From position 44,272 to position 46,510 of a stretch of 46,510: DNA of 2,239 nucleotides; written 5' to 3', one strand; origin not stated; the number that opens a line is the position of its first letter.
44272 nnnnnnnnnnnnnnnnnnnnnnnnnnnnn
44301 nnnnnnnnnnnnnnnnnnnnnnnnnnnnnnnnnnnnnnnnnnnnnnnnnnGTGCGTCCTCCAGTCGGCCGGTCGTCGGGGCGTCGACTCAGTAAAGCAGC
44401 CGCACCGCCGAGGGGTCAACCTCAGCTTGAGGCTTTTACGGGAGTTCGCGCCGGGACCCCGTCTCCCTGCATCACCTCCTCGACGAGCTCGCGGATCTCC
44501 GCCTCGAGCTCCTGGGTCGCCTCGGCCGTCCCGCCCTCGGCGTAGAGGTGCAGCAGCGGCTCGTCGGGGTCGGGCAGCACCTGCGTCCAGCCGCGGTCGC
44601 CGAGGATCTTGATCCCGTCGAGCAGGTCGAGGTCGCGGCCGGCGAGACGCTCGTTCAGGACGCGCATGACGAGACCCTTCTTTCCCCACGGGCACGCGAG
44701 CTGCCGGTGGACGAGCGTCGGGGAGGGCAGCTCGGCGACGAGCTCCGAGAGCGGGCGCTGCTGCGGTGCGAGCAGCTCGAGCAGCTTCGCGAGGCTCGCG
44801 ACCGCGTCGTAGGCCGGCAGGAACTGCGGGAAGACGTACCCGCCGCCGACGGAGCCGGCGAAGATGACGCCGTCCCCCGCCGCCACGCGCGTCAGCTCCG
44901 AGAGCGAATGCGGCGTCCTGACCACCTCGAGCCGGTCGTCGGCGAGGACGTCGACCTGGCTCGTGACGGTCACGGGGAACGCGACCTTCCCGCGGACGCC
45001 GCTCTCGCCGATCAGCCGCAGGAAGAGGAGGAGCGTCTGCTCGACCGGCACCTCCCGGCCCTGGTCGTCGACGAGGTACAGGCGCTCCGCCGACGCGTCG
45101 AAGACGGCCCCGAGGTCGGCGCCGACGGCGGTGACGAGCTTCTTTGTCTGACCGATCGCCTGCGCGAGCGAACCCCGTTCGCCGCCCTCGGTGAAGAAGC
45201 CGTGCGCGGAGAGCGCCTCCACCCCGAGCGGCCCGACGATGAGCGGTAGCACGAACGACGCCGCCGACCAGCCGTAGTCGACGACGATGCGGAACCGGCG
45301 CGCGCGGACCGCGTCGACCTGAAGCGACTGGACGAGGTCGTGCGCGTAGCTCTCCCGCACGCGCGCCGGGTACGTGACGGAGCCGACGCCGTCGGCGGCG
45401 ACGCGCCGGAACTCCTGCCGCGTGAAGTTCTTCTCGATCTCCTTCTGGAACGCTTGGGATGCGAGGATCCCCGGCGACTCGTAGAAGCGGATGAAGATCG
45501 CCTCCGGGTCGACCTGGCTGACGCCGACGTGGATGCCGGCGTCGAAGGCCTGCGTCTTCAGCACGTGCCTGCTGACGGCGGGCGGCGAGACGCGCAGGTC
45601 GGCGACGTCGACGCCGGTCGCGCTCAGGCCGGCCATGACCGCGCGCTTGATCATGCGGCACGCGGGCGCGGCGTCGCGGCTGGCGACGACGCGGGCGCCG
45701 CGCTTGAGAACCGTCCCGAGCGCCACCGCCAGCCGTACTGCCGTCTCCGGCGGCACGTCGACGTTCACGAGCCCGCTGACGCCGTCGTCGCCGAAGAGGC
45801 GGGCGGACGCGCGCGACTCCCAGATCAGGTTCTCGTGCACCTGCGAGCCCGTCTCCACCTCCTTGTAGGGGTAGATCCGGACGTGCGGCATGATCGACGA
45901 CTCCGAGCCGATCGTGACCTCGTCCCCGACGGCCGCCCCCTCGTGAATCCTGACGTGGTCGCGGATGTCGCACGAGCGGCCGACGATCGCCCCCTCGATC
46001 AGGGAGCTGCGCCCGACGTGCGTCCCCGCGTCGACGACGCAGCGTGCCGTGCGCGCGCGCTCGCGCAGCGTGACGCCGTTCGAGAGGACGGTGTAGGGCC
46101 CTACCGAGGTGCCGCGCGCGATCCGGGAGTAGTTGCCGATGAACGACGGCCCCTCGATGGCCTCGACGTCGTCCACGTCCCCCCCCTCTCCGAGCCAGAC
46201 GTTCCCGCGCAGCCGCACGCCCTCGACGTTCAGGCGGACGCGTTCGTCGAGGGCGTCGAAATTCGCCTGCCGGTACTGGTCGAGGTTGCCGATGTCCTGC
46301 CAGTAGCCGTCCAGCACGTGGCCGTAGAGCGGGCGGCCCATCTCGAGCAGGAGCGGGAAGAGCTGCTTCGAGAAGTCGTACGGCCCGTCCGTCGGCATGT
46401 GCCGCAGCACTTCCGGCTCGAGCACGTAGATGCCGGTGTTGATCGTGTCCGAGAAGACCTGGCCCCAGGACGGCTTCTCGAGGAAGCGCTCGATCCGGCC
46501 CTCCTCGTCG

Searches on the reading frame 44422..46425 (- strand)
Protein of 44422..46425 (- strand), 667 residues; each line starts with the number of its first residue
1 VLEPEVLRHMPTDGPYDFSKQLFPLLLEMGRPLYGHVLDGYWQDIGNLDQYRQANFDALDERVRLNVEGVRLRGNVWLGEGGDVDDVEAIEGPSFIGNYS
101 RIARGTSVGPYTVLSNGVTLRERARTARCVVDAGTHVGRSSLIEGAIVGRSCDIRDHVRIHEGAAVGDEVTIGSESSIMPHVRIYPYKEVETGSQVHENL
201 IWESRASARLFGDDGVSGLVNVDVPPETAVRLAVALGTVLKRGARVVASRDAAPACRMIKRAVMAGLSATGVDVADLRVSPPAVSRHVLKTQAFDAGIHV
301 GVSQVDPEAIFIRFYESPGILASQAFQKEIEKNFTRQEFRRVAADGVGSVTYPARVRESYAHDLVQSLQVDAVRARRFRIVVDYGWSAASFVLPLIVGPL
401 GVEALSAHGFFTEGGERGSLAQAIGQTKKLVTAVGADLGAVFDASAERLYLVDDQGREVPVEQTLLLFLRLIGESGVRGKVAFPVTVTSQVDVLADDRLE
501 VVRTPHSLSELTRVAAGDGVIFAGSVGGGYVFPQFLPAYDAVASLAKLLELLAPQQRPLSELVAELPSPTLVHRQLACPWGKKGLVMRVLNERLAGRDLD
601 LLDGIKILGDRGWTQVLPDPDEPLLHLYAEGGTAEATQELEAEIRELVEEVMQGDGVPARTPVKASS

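Call 4: search_protein_families(library=pfam, proteins=[window:44422-46425:-], max_evalue=1)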
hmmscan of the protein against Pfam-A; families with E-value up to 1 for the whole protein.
window:44422-46425:- (667 aa): 10 families
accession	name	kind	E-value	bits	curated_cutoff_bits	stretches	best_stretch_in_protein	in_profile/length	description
PF02878.22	PGM_PMM_I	-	8.4e-20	71.3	22.5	1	209-340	2-137/138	Phosphoglucomutase/phosphomannomutase, alpha/beta/alpha domain I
PF25084.1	LbH_EIF2B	-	4.8e-14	52.7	54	2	74-177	2-104/105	EIF2B subunit epsilon LbH domain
PF00132.30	Hexapep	-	1.7e-09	37.4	27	2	152-184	2-34/36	Bacterial transferase hexapeptide (six repeats)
PF02879.22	PGM_PMM_II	-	3.2e-08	34.5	29.3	1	359-456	2-103/103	Phosphoglucomutase/phosphomannomutase, alpha/beta/alpha domain II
PF25087.1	GMPPB_C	-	1.7e-07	31.3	39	1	95-190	6-100/110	GMPPB C-terminal domain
PF02880.22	PGM_PMM_III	-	0.00025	21.6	20.7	1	481-567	25-112/115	Phosphoglucomutase/phosphomannomutase, alpha/beta/alpha domain III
PF24894.1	Hexapep_GlmU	-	0.00057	20.4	23.3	1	111-162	34-85/104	GlmU-like, C-terminal hexapeptide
PF00483.29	NTP_transferase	-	0.0013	18.8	21.2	1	12-59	195-243/245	Nucleotidyl transferase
PF25247.1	LbH_GLGC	-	0.0057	17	27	1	80-167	20-106/135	GLGC left-handed parallel beta-helix domain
PF14602.12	Hexapep_2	-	0.18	12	27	0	94-120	8-32/34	Hexapeptide repeat of succinyl-transferase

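Call 5: search_protein_families(library=ncbifam, proteins=[window:44422-46425:-], max_evalue=1)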
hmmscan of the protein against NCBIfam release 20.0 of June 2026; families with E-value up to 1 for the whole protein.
window:44422-46425:- (667 aa): 32 families (the best 25 are shown)
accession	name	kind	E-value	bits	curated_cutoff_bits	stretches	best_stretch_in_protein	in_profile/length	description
TIGR03990.1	Arch_GlmM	equivalog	1.2e-70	238.6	439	1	209-648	2-444/444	phosphoglucosamine mutase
TIGR01455.1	glmM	equivalog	1.6e-32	112.8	447.55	1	211-649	1-441/442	phosphoglucosamine mutase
NF007088.0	PRK09542.1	equivalog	5.1e-22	78.5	618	1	208-649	9-454/456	phosphomannomutase/phosphoglucomutase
NF046027.1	PhglucPhmanMutPgmG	equivalog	3.2e-19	68.9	600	1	216-649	15-451/460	phosphoglucomutase/phosphomannomutase PgmG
NF052502.1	man1P_GTase_Rv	exception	1.2e-17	63.9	440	2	5-174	177-344/352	mannose-1-phosphate guanylyltransferase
NF003670.0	PRK05293.1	equivalog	8.3e-14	51.3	470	1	16-172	216-368/382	glucose-1-phosphate adenylyltransferase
TIGR01208.1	rmlA_long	equivalog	1.1e-12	47.5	320.25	1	26-162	202-339/353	glucose-1-phosphate thymidylyltransferase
TIGR03992.1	Arch_glmU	subfamily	3.3e-12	46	292.1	1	35-154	204-327/393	bifunctional sugar-1-phosphate nucleotidylyltransferase/acetyltransferase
TIGR02091.1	glgC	equivalog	1.9e-11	43.6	424.9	1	15-161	217-363/364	glucose-1-phosphate adenylyltransferase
NF041173.1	Sug_nt_acttase_Thmprot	equivalog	2.4e-10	39.9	600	1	39-149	208-322/405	bifunctional sugar-1-phosphate nucleotidylyltransferase/acetyltransferase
NF002060.0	PRK00892.1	subfamily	7.2e-10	38.5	207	2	129-199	108-179/345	UDP-3-O-(3-hydroxymyristoyl)glucosamine N-acyltransferase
NF003657.0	PRK05289.1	equivalog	3.4e-08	32.9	226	2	146-198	10-62/264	acyl-ACP--UDP-N-acetylglucosamine O-acyltransferase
TIGR01853.1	lipid_A_lpxD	equivalog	7.3e-08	31.7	242.5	1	137-196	107-165/325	UDP-3-O-(3-hydroxymyristoyl)glucosamine N-acyltransferase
TIGR01852.1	lipid_A_lpxA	equivalog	5.6e-07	29.1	231.05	2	146-198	5-57/254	acyl-ACP--UDP-N-acetylglucosamine O-acyltransferase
NF002023.0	PRK00844.1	subfamily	8.6e-07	28.1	458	1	40-160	258-381/408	glucose-1-phosphate adenylyltransferase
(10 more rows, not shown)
